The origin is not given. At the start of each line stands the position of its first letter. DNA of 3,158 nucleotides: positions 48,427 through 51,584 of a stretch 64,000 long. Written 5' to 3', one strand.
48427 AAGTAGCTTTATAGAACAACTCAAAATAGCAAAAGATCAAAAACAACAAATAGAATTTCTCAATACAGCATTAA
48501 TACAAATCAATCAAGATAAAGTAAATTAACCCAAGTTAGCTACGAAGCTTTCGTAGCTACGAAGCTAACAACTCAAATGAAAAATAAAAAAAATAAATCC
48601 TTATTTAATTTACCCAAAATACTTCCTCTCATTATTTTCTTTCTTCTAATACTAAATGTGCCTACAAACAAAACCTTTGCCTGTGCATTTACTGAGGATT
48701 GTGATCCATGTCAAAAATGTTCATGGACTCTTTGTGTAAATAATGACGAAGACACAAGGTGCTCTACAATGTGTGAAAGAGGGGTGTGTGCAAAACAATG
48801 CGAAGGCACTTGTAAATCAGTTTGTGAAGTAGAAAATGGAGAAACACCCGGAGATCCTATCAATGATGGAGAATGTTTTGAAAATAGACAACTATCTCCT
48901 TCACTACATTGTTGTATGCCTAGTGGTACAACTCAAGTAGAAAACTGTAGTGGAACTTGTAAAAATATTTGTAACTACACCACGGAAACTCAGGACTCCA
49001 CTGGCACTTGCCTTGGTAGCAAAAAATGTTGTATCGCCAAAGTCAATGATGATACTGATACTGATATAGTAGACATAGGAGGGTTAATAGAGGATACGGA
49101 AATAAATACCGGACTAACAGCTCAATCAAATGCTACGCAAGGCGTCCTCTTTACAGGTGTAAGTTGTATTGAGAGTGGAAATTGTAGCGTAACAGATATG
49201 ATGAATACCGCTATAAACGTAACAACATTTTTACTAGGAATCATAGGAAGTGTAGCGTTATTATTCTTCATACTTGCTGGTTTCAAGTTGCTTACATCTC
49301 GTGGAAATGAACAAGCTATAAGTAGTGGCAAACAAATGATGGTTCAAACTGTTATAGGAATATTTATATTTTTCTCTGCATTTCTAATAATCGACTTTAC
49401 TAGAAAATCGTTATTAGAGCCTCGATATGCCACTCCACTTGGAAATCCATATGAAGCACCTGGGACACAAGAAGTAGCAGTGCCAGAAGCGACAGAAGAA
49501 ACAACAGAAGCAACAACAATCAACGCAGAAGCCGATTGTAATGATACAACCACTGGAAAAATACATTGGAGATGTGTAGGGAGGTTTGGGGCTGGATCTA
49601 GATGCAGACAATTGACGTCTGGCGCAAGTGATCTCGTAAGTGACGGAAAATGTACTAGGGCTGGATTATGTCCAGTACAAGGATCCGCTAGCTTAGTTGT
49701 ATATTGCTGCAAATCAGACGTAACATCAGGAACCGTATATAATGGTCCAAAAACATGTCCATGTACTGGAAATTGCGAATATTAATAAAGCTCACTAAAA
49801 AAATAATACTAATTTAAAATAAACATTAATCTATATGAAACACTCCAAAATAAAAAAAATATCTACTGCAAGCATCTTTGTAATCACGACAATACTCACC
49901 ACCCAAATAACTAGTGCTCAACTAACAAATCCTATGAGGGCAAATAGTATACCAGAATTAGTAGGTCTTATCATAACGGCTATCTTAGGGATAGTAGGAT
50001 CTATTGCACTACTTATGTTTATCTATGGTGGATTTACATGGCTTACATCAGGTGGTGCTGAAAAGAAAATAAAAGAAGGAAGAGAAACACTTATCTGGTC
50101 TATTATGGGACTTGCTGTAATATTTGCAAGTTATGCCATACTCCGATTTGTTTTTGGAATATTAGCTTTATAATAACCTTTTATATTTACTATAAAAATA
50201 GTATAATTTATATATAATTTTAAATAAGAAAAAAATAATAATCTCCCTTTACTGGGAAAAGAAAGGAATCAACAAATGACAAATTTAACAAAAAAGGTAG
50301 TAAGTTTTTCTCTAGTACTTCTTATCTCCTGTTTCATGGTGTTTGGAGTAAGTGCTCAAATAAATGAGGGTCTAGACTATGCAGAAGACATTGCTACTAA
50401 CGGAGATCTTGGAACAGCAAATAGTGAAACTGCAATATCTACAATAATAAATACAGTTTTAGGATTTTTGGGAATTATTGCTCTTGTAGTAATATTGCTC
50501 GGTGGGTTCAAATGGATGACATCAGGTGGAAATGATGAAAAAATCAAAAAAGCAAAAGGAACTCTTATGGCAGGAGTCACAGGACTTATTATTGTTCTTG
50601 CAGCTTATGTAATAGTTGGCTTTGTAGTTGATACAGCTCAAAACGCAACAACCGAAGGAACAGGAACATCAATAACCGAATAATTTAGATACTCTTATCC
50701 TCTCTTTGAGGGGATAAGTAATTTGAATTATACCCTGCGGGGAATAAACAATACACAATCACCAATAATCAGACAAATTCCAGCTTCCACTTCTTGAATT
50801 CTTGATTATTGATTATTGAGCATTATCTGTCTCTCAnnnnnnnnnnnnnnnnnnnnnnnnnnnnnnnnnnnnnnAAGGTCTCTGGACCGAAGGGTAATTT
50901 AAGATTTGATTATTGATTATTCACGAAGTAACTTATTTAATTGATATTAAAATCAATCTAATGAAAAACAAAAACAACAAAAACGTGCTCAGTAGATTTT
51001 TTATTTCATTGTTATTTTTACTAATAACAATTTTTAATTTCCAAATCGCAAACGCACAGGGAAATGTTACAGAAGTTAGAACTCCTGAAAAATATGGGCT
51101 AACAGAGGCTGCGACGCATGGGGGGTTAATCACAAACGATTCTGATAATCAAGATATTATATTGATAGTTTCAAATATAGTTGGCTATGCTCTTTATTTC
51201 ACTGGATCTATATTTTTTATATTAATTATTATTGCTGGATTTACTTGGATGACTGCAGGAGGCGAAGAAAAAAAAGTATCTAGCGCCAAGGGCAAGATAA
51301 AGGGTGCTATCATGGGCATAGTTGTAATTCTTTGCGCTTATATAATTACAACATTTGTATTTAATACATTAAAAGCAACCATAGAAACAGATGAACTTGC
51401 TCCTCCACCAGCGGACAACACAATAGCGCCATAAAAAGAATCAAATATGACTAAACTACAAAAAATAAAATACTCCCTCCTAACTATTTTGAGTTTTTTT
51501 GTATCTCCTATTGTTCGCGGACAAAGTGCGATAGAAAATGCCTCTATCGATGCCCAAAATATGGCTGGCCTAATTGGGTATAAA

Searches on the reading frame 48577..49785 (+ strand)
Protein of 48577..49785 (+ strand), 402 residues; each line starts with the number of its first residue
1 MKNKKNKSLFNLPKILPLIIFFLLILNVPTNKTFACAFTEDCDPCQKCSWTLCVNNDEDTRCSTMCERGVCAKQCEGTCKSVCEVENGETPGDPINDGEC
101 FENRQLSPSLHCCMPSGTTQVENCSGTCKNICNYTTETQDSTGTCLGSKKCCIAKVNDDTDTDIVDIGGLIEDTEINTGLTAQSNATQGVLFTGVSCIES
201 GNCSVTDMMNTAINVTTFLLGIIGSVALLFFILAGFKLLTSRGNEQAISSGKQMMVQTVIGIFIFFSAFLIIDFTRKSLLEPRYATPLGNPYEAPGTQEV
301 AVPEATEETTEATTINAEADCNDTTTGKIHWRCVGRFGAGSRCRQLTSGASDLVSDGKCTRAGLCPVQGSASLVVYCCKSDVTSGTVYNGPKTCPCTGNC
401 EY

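Call 90: find_homologous_proteins(query=window:48577-49785:+, max_evalue=1e-30)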
Query window:48577-49785:+ (402 aa): 4 proteins with E <= 1e-30 among 3161 candidates.
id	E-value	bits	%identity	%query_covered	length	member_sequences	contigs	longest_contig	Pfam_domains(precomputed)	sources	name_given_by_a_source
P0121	3.6e-272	920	100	100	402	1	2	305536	PF18895.6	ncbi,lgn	-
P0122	3.6e-91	324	57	68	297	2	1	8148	PF18895.6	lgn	-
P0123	7.3e-75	270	51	69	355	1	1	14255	PF18895.6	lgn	-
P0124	3.7e-69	251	50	72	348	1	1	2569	PF18895.6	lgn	-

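Call 91: find_encoding_contigs(protein=P0122, flank=6000, max_places=2)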
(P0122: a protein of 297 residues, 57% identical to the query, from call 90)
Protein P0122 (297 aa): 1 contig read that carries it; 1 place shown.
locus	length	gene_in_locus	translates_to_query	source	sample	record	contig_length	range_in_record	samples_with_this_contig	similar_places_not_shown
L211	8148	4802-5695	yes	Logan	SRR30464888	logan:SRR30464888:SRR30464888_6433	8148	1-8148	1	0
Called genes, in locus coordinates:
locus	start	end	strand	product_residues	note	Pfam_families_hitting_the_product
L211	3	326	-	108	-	?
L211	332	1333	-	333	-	PF01479:S4, PF00849:PseudoU_synth_2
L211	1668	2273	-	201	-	PF01936:NYN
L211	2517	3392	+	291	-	PF00483:NTP_transferase, PF12804:NTP_transf_3 (weak)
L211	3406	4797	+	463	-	PF01547:SBP_bac_1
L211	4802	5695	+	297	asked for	PF18895:T4SS_pilin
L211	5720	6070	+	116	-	PF04956:TrbC (weak), PF18895:T4SS_pilin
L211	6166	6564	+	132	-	PF18895:T4SS_pilin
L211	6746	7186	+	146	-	PF18895:T4SS_pilin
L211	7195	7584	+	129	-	PF18895:T4SS_pilin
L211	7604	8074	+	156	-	PF18895:T4SS_pilin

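Call 92: find_encoding_contigs(protein=P0123, flank=6000, max_places=2)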
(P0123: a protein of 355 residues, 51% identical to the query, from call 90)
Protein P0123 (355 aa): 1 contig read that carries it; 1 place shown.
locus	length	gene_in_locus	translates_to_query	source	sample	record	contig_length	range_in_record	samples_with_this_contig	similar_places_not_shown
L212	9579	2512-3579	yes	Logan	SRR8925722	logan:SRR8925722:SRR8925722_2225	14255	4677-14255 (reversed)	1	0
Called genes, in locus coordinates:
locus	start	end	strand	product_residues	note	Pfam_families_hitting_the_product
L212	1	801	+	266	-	?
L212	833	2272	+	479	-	PF01547:SBP_bac_1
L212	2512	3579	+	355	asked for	PF18895:T4SS_pilin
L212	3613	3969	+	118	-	PF04956:TrbC (weak), PF18895:T4SS_pilin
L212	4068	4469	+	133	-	PF18895:T4SS_pilin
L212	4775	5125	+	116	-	PF18895:T4SS_pilin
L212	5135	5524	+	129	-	PF18895:T4SS_pilin (weak)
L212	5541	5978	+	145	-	PF18895:T4SS_pilin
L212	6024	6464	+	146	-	PF18895:T4SS_pilin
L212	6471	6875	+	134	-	PF18895:T4SS_pilin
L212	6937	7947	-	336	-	PF10432:bact-PGI_C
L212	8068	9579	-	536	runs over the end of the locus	PF13231:PMT_2 (weak)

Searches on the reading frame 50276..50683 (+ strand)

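Call 44: search_protein_families(library=pfam, proteins=[window:50276-50683:+], max_evalue=0.1)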
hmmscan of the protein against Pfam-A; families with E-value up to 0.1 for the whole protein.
window:50276-50683:+ (135 aa): 3 families
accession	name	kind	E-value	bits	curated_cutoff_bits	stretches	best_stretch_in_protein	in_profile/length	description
PF18895.5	T4SS_pilin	-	2.2e-11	44.1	26.6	1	49-117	4-71/71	Type IV secretion system pilin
PF19862.4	DUF6336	-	0.04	14.7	25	0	36-74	69-107/128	Family of unknown function (DUF6336)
PF03631.20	Virul_fac_BrkB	-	0.042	13.9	33.7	1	8-113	73-175/259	Virulence factor BrkB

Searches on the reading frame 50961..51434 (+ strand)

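Call 44: search_protein_families(library=pfam, proteins=[window:50961-51434:+], max_evalue=0.1)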
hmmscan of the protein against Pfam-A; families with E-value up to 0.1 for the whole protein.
window:50961-51434:+ (157 aa): 8 families
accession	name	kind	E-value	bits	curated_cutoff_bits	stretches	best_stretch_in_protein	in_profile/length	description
PF18895.5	T4SS_pilin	-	6.8e-07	29.7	26.6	1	71-133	10-71/71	Type IV secretion system pilin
PF04515.18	Choline_transpo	-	0.0027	17.4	26.9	1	68-143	245-316/326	Plasma-membrane choline transporter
PF02674.22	Colicin_V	-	0.014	15.8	29.3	1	70-146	58-135/144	Colicin V production protein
PF12420.13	DUF3671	-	0.016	15.1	34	1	2-95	152-206/223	Fam-L, Fam-M like protein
PF19607.4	DUF6112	-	0.021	15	25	0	68-116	14-61/88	Family of unknown function (DUF6112)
PF04647.20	AgrB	-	0.031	14.1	23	1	67-135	89-161/185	Accessory gene regulator B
PF09323.15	DUF1980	-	0.07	14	25.9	0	76-136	32-96/110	DUF1980 N-terminal domain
PF04956.18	TrbC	-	0.092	13.4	27.9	0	70-129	41-94/98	TrbC/VIRB2 pilin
